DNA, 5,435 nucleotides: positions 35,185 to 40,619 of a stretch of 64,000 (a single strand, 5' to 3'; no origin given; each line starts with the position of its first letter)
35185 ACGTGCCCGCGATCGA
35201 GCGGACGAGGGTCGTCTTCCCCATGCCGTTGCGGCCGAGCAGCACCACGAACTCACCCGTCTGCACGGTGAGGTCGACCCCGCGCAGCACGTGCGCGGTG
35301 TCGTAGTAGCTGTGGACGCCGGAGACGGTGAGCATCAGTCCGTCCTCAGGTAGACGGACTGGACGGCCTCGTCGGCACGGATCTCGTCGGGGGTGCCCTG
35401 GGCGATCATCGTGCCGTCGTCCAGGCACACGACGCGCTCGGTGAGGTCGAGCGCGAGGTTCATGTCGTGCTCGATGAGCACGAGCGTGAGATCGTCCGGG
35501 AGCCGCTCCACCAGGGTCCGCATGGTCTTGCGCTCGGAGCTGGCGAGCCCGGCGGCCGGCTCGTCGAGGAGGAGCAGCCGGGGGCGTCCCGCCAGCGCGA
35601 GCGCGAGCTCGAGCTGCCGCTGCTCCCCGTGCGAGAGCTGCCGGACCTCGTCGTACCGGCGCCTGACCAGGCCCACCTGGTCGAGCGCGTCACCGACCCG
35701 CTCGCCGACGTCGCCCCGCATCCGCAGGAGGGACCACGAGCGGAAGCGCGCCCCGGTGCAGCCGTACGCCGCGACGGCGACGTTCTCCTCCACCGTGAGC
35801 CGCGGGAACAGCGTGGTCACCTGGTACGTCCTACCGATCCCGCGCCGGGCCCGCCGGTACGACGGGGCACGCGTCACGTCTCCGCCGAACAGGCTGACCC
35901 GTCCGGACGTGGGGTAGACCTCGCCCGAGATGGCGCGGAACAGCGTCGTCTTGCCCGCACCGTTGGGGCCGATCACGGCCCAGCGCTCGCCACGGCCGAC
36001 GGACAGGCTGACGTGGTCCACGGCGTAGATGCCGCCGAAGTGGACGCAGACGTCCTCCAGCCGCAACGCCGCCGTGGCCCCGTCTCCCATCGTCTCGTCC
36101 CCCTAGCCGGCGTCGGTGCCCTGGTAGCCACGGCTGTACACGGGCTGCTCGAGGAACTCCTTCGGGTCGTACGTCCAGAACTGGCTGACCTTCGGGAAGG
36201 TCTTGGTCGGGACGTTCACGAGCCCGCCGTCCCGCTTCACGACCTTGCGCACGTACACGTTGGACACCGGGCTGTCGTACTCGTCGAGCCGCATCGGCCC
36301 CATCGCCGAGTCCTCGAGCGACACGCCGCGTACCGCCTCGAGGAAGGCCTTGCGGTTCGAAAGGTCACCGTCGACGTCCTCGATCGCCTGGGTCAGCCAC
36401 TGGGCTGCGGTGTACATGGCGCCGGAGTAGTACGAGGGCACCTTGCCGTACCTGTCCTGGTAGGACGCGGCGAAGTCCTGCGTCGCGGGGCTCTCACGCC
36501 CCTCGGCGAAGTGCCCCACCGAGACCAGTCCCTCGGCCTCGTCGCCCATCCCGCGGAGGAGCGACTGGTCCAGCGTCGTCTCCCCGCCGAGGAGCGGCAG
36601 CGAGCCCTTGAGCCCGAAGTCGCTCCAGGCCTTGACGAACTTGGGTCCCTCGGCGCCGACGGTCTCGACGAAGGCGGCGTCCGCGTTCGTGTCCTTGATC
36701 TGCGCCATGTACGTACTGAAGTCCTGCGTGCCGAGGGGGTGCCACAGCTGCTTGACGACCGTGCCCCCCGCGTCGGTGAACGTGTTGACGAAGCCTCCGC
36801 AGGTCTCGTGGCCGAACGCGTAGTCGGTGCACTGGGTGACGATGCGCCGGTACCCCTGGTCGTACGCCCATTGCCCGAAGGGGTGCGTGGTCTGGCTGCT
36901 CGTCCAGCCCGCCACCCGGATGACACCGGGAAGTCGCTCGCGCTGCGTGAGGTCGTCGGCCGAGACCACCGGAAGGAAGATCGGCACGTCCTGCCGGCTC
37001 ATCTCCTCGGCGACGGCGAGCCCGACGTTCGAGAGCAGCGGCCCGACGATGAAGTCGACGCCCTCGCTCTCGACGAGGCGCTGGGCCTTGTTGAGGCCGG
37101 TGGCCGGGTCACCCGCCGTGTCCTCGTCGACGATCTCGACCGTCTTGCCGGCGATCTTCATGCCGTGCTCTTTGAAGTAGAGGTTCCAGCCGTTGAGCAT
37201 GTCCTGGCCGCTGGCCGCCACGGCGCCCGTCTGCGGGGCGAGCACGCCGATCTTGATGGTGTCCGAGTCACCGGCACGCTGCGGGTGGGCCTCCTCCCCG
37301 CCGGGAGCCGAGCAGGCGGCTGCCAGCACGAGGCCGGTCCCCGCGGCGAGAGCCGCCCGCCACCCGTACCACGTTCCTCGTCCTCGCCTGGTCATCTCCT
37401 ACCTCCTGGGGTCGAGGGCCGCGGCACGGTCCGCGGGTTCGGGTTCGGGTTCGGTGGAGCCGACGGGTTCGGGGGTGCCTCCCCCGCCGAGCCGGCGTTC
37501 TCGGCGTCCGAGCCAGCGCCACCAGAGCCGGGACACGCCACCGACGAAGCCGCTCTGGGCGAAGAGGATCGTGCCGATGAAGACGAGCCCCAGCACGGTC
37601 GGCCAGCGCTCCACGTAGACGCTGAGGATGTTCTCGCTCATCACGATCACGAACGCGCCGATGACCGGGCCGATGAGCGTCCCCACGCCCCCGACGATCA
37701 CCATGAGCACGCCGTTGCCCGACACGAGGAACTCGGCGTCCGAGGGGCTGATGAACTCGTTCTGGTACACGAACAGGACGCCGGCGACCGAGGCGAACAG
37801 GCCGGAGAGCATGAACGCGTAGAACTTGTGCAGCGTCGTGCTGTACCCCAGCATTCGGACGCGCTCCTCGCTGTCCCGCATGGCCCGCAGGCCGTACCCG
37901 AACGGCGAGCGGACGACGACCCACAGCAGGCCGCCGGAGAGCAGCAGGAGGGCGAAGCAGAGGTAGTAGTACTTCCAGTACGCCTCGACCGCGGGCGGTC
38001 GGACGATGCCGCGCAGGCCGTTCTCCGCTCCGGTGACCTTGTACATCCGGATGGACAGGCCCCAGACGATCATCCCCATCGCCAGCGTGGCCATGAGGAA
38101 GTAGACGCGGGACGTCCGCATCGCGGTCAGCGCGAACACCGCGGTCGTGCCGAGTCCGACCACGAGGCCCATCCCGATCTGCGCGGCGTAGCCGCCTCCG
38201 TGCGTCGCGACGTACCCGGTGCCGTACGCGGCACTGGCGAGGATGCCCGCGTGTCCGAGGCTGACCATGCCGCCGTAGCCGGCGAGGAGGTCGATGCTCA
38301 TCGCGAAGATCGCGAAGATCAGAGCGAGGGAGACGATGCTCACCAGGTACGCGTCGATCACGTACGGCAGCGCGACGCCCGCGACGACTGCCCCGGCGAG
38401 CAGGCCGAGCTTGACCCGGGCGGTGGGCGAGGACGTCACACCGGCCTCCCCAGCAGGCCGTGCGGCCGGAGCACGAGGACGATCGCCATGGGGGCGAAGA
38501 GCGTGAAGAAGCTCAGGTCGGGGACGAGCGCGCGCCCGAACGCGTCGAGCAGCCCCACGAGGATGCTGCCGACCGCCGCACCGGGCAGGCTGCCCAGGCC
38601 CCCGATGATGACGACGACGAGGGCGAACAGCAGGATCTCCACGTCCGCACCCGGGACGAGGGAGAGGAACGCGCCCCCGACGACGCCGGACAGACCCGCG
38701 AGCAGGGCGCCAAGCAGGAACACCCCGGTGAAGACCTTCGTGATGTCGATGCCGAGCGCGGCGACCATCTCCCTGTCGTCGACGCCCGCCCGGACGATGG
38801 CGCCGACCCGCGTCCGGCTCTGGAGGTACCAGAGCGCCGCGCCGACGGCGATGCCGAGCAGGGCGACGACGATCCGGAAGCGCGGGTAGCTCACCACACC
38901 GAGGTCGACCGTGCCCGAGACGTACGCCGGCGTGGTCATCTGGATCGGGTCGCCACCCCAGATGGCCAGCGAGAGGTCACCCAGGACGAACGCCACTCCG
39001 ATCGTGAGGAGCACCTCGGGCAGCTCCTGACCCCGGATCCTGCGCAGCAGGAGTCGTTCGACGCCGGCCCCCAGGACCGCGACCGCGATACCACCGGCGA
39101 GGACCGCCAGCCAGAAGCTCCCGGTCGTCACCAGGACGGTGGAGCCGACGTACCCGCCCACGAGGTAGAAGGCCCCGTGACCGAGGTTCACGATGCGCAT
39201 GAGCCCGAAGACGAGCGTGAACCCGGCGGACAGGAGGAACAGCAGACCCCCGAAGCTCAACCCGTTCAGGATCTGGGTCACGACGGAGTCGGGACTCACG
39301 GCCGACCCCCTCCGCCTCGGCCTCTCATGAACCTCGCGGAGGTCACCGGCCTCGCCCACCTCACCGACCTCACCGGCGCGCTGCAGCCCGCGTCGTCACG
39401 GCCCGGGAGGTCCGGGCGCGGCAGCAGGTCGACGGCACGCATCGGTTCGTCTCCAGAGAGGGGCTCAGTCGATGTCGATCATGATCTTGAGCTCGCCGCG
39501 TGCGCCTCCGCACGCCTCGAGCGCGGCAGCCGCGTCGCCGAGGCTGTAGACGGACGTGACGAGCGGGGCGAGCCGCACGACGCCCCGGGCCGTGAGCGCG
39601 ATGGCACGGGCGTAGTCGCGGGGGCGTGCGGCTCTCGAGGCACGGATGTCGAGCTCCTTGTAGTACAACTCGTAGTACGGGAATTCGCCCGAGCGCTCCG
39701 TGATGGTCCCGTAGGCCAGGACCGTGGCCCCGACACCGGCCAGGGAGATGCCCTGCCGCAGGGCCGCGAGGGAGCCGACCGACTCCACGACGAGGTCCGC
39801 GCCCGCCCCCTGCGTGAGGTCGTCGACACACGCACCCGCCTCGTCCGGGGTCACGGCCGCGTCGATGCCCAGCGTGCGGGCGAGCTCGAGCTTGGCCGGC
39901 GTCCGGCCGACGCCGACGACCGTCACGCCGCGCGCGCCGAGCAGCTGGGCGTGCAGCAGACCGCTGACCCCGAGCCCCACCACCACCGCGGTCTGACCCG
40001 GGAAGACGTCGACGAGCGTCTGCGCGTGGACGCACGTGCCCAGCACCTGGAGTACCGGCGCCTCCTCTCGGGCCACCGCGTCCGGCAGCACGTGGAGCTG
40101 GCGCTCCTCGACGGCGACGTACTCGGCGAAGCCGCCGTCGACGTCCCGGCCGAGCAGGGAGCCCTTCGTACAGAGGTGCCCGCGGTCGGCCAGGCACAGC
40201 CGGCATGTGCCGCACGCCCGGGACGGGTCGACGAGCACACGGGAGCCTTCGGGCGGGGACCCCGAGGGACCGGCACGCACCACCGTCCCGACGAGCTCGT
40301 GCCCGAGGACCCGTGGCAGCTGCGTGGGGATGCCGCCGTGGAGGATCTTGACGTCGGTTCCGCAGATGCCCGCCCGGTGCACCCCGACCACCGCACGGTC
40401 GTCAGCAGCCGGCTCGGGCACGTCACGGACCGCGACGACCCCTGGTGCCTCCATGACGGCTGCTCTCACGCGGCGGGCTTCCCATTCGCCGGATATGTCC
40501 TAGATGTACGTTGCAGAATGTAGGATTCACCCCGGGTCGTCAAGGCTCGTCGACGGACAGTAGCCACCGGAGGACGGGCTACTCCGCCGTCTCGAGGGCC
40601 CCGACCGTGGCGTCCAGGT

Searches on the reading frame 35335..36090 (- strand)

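Call 36: search_protein_families(library=pfam, proteins=[window:35335-36090:-], max_evalue=0.0001)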
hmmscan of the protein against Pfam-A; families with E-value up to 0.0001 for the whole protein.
window:35335-36090:- (251 aa): 3 families
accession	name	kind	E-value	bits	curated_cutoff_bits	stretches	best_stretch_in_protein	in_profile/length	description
PF00005.33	ABC_tran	-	3.6e-34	118.7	25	1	25-179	2-136/137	ABC transporter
PF13304.12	AAA_21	-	4e-10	40.7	27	0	38-55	3-20/304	AAA domain, putative AbiEii toxin, Type IV TA system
PF12399.14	BCA_ABC_TP_C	-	2.6e-08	33.7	25.5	1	228-248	2-22/27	Branched-chain amino acid ATP-binding cassette transporter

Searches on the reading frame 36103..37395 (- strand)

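Call 36: search_protein_families(library=pfam, proteins=[window:36103-37395:-], max_evalue=0.0001)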
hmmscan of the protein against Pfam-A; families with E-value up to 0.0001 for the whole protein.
window:36103-37395:- (430 aa): 4 families
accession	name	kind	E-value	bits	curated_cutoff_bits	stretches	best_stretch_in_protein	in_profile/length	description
PF13458.12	Peripla_BP_6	-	8.1e-74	249.8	31.7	1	46-386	1-339/343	Periplasmic binding protein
PF13433.12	Peripla_BP_5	-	4.8e-27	95.4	27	1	47-373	1-323/363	Periplasmic binding protein domain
PF01094.35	ANF_receptor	-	4.1e-09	36.4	25.4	1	85-377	24-341/353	Receptor family ligand binding region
PF04348.19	LppC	-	9e-06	25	28.8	1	48-215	220-379/563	LppC putative lipoprotein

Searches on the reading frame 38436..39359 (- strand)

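Call 36: search_protein_families(library=pfam, proteins=[window:38436-39359:-], max_evalue=0.0001)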
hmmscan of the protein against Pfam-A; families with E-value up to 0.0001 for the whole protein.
window:38436-39359:- (307 aa): 1 family
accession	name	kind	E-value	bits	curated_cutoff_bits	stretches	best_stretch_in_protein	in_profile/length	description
PF02653.21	BPD_transp_2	-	2e-37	129.2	26.8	1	30-295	2-269/269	Branched-chain amino acid transport system / permease component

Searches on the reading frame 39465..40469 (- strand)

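Call 36: search_protein_families(library=pfam, proteins=[window:39465-40469:-], max_evalue=0.0001)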
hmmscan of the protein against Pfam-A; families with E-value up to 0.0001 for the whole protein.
window:39465-40469:- (334 aa): 3 families
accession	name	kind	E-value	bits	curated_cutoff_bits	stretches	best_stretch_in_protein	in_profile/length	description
PF08240.17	ADH_N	-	3.4e-24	85.5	23.5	1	23-130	2-104/104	Alcohol dehydrogenase GroES-like domain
PF00107.32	ADH_zinc_N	-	3.7e-19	69.4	31.8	1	170-294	3-128/129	Zinc-binding dehydrogenase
PF13602.12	ADH_zinc_N_2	-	3.2e-05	25.3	27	1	215-319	15-122/134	Zinc-binding dehydrogenase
